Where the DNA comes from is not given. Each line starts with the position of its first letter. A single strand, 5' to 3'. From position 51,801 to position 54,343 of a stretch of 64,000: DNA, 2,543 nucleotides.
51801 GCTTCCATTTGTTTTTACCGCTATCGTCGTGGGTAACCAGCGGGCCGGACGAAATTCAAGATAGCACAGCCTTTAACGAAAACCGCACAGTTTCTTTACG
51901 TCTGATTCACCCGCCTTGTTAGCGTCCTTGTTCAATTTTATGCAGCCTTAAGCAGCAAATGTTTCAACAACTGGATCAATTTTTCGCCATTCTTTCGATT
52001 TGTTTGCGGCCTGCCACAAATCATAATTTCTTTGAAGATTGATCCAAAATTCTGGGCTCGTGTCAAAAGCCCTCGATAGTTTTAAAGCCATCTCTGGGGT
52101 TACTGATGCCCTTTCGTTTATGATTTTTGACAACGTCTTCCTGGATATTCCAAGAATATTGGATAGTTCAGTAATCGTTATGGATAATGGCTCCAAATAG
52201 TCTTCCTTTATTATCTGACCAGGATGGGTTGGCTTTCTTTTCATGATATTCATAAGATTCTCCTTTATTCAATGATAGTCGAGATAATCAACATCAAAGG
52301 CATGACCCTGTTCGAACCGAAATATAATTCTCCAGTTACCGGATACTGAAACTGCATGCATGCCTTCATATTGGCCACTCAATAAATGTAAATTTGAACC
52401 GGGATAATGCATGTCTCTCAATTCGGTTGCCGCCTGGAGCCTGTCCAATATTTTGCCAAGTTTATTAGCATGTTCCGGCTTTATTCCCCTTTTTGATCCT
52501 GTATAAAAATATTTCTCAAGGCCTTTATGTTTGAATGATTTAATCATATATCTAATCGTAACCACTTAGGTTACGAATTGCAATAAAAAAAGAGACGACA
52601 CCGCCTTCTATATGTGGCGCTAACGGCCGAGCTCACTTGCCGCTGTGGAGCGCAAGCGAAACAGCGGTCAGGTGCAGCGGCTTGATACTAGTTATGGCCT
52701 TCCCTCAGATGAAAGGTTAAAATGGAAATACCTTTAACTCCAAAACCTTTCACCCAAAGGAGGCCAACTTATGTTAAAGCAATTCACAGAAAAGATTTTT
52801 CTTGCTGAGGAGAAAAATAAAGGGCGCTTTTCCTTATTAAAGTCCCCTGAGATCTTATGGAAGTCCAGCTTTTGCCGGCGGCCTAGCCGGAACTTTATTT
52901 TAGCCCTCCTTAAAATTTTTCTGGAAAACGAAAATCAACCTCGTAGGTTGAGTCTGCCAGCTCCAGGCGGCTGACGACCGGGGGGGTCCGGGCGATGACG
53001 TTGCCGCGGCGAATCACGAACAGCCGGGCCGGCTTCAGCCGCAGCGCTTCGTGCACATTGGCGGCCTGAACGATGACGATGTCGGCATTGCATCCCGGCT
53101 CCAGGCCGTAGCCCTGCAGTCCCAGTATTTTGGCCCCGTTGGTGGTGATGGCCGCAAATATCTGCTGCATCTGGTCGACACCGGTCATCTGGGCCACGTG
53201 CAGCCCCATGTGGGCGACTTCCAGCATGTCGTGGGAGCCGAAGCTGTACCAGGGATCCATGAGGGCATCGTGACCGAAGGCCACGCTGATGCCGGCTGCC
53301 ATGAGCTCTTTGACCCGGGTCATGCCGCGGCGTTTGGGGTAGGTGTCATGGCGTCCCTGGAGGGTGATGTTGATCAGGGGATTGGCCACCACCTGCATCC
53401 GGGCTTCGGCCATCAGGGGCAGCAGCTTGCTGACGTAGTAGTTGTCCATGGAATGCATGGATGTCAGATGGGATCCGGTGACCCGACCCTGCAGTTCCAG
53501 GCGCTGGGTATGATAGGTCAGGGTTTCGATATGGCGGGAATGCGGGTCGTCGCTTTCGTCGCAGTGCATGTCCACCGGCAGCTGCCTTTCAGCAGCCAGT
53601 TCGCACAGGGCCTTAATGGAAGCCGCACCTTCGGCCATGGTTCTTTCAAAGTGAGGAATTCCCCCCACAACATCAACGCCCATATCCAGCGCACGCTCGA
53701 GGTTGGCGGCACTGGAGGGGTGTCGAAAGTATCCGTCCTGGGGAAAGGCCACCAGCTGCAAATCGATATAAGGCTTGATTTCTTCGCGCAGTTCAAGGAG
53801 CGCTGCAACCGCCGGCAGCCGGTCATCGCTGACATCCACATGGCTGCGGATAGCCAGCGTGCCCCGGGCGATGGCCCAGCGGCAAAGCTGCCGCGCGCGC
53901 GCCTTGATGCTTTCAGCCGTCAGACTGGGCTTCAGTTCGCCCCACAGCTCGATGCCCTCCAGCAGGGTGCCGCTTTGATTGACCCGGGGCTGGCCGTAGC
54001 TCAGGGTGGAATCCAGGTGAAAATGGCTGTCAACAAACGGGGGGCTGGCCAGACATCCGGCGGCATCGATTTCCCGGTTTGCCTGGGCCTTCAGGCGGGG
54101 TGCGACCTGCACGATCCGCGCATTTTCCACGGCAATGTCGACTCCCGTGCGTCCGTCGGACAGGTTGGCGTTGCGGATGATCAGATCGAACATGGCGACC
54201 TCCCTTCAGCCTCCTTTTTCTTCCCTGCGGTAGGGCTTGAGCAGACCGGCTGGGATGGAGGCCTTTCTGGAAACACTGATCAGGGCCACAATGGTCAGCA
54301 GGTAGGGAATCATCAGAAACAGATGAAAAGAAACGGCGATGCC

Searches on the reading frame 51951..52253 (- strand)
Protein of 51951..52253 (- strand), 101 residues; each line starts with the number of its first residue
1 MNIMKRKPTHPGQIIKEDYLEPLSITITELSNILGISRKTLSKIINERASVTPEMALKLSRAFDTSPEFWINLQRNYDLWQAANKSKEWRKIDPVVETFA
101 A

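Call 47: search_protein_families(library=pfam, proteins=[window:51951-52253:-], max_evalue=0.01)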
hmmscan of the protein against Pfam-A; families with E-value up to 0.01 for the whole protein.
window:51951-52253:- (101 aa): 9 families
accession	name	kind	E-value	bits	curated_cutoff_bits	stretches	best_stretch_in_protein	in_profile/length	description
PF01381.28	HTH_3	-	1.4e-11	44.7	23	1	19-70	4-55/55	Helix-turn-helix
PF12844.13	HTH_19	-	2.4e-06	27.8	30.2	1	20-68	8-56/64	Helix-turn-helix domain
PF13443.12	HTH_26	-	3.3e-06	27.7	22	1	24-68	10-55/63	Cro/C1-type HTH DNA-binding domain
PF13545.12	HTH_Crp_2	-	0.0037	17.6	27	1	22-47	20-45/70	Crp-like helix-turn-helix domain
PF13560.12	HTH_31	-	0.0041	17.8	27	1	26-68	16-59/64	Helix-turn-helix domain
PF04967.18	HTH_10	-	0.0046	17.2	23.1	1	22-46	21-45/53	HTH DNA binding domain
PF08280.17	HTH_Mga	-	0.0047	17.3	23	1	24-47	19-42/59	M protein trans-acting positive regulator (MGA) HTH domain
PF20432.4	Xre-like-HTH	-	0.0064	17.2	25.8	0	23-54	22-53/63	Antitoxin Xre-like helix-turn-helix domain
PF12728.13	HTH_17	-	0.0069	17.1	27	0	26-47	3-24/51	Helix-turn-helix domain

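Call 88: search_protein_families(library=padloc, proteins=[window:51951-52253:-], max_evalue=0.01)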
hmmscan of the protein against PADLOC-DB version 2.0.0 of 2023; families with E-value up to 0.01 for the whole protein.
window:51951-52253:- (101 aa): 6 families
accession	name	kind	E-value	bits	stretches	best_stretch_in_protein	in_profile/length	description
PDLC02926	HTH_VI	-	0.00014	20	1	25-78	15-68/92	-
PDLC04133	mad1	-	0.0018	16.5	1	25-47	6-28/60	mads_1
PDLC03947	RmrA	-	0.0029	14.5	1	24-73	24-73/383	-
PDLC04775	PDC-M69A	-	0.0038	15.7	1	18-72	14-68/113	-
PDLC03944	RmrA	-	0.0063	13.6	1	25-72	20-67/384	-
PDLC03954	RmrA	-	0.0084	13.1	1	25-75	24-74/380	-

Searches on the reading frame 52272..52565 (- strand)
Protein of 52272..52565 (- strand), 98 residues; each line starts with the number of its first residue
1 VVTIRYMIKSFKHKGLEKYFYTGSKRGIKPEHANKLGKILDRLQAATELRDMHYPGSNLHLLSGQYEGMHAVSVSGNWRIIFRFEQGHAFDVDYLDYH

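Call 47: search_protein_families(library=pfam, proteins=[window:52272-52565:-], max_evalue=0.01)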
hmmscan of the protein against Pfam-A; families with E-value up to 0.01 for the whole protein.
window:52272-52565:- (98 aa): 2 families
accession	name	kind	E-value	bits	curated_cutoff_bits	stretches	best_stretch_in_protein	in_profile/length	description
PF05015.19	HigB-like_toxin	-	9.8e-20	71.3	27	1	9-98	1-91/91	RelE-like toxin of type II toxin-antitoxin system HigB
PF15738.11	YafQ_toxin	-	0.0085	16.8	30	1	30-86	20-72/88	Bacterial toxin of type II toxin-antitoxin system, YafQ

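Call 88: search_protein_families(library=padloc, proteins=[window:52272-52565:-], max_evalue=0.01)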
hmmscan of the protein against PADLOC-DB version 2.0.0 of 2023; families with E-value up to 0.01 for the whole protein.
window:52272-52565:- (98 aa): 0 families

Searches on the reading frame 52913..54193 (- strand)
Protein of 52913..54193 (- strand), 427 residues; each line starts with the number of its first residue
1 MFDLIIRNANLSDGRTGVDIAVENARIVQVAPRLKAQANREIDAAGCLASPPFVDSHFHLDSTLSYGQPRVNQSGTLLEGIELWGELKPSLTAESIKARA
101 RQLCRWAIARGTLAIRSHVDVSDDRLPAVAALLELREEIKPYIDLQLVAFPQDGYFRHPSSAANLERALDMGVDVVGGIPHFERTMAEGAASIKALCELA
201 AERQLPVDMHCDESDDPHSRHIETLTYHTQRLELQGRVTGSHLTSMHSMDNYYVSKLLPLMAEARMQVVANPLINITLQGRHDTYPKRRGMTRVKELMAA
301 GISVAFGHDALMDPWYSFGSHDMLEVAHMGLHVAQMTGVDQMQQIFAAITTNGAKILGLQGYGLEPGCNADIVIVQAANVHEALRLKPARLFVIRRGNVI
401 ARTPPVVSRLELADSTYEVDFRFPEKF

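Call 47: search_protein_families(library=pfam, proteins=[window:52913-54193:-], max_evalue=0.01)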
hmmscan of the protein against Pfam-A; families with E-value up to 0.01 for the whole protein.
window:52913-54193:- (427 aa): 2 families
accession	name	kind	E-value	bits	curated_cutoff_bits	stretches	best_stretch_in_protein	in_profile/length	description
PF07969.17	Amidohydro_3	-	2.1e-59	202.7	29.7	1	40-395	1-460/472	Amidohydrolase family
PF01979.26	Amidohydro_1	-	9.9e-19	68.2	25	1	50-379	3-326/345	Amidohydrolase family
